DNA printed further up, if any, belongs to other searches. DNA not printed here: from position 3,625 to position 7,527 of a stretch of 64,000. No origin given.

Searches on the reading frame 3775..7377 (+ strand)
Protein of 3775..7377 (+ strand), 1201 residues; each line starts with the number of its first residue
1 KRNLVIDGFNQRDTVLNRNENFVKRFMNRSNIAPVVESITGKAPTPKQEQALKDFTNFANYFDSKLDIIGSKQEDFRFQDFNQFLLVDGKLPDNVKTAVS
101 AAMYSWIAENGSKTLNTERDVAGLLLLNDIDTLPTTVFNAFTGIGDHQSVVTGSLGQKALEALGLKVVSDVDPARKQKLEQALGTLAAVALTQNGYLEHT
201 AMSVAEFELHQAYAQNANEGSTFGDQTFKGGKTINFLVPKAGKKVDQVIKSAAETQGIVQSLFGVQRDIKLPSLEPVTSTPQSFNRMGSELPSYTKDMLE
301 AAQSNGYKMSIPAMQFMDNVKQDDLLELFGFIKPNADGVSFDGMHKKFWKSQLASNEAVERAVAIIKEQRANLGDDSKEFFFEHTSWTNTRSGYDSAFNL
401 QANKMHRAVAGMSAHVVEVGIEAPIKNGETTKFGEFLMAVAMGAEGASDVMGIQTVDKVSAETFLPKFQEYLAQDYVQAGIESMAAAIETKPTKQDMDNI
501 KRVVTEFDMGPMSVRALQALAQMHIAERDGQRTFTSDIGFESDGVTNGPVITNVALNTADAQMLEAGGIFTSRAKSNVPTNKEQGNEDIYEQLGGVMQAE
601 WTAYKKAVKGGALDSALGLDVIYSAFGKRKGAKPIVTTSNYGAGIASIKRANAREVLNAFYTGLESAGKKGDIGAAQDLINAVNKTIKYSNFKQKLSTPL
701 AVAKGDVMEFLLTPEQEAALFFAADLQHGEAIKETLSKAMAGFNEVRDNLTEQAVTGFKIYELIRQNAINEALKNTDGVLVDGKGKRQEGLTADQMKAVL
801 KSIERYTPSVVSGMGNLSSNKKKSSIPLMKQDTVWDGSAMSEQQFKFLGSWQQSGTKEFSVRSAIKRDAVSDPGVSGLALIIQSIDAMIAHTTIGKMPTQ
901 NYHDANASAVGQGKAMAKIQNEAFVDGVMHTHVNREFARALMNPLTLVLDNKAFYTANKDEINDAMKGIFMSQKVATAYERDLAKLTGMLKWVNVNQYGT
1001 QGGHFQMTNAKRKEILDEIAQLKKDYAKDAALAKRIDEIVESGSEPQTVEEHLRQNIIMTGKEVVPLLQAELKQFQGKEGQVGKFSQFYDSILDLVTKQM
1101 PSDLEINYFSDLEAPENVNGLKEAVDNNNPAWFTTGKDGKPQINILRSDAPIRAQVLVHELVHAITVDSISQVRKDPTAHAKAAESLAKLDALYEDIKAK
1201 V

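Call 7: search_dna_similar(query=window:4000-7000:+, collection=phages, mode=protein, max_rows=20)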
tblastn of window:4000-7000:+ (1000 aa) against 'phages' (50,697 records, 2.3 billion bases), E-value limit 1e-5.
Records with a match: 197; places in all: 197; records where one place covers at least 80% of the query: 164.
Best place of each record, by identity: 60-80% 3; <60% 194.
By first word of the organism name: Pseudomonas 90; Vibrio 39; Klebsiella 16; Pectobacterium 14; Acinetobacter 6; Enterobacter 4; Salmonella 4; Dinoroseobacter 4; Escherichia 3; Erwinia 3; and 7 more.
By host as written in the record: Pseudomonas aeruginosa 35; Pseudomonas aeruginosa ATCC 27853 12; Pseudomonas aeruginosa PAO1 11; Vibrio splendidus 8; Vibrio cholerae 7; Klebsiella pneumoniae 6; - 6; Vibrio breoganii 5; and 58 more.
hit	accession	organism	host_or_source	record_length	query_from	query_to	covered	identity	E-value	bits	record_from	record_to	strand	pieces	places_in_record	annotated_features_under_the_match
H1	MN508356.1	Acinetobacter phage VB_ApiP_XC38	Acinetobacter pittii ABC38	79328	1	1000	100%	69.6%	0e+0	1418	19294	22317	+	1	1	virion associated RNA polymerase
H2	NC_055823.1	Acinetobacter phage VB_ApiP_XC38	Acinetobacter pittii ABC38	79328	1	1000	100%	69.6%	0e+0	1418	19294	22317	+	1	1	virion RNA polymerase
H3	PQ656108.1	Acinetobacter phage At2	Acinetobacter tandoii W4-4-4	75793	1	1000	100%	65.3%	0e+0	1315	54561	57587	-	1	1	hypothetical protein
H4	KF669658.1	Acinetobacter phage Presley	Acinetobacter baumannii M2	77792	1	940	94%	37.6%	5e-175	572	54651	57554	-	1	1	virion assoviated RNA polymerase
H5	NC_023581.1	Acinetobacter phage Presley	Acinetobacter baumannii M2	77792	1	940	94%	37.6%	5e-175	572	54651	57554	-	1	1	virion RNA polymerase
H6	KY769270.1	Pectobacterium phage phiA41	Pectobacterium wasabiae SCC3193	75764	1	945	95%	32.4%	8e-129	437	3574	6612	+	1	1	hypothetical protein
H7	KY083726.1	Pectobacterium phage A38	Pectobacterium wasabiae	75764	1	945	95%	32.4%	8e-129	437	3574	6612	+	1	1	hypothetical protein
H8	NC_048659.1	Pectobacterium phage phiA41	Pectobacterium wasabiae SCC3193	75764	1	945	95%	32.4%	8e-129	437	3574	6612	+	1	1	virion RNA polymerase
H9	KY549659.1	Pectobacterium phage vB_PatP_CB4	Pectobacterium atrosepticum DSM 30186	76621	1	945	95%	32.3%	8e-128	434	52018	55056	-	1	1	virion associated RNA polymerase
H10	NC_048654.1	Pectobacterium phage vB_PatP_CB4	Pectobacterium atrosepticum DSM 30186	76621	1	945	95%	32.3%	8e-128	434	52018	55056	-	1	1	virion RNA polymerase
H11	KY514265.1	Pectobacterium phage vB_PatP_CB3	Pectobacterium atrosepticum DSM 30186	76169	1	945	95%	32.3%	8e-128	434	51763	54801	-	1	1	virion associated RNA polymerase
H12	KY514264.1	Pectobacterium phage vB_PatP_CB1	Pectobacterium atrosepticum DSM 18077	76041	1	945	95%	32.3%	9e-128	434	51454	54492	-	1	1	virion associated RNA polymerase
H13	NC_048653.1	Pectobacterium phage vB_PatP_CB1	Pectobacterium atrosepticum DSM 18077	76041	1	945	95%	32.3%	9e-128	434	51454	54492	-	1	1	virion RNA polymerase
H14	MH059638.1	Pectobacterium phage Nepra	Pectobacterium atrosepticum DSM18077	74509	1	945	95%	32.2%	1e-127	434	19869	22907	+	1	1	virion RNA polymerase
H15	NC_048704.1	Pectobacterium phage Nepra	Pectobacterium atrosepticum DSM18077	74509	1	945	95%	32.2%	1e-127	434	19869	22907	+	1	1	virion RNA polymerase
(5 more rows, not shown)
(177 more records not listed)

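Call 82: search_solved_structures(query=window:3775-7377:+, max_evalue=10, show_alignments=1)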
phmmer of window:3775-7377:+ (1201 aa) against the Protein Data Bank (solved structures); distinct sequences matched with E-value up to 10: 1.
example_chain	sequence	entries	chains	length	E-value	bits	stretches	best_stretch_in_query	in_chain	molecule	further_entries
2h09_A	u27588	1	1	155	0.51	11.5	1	992-1067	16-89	Transcriptional regulator mntR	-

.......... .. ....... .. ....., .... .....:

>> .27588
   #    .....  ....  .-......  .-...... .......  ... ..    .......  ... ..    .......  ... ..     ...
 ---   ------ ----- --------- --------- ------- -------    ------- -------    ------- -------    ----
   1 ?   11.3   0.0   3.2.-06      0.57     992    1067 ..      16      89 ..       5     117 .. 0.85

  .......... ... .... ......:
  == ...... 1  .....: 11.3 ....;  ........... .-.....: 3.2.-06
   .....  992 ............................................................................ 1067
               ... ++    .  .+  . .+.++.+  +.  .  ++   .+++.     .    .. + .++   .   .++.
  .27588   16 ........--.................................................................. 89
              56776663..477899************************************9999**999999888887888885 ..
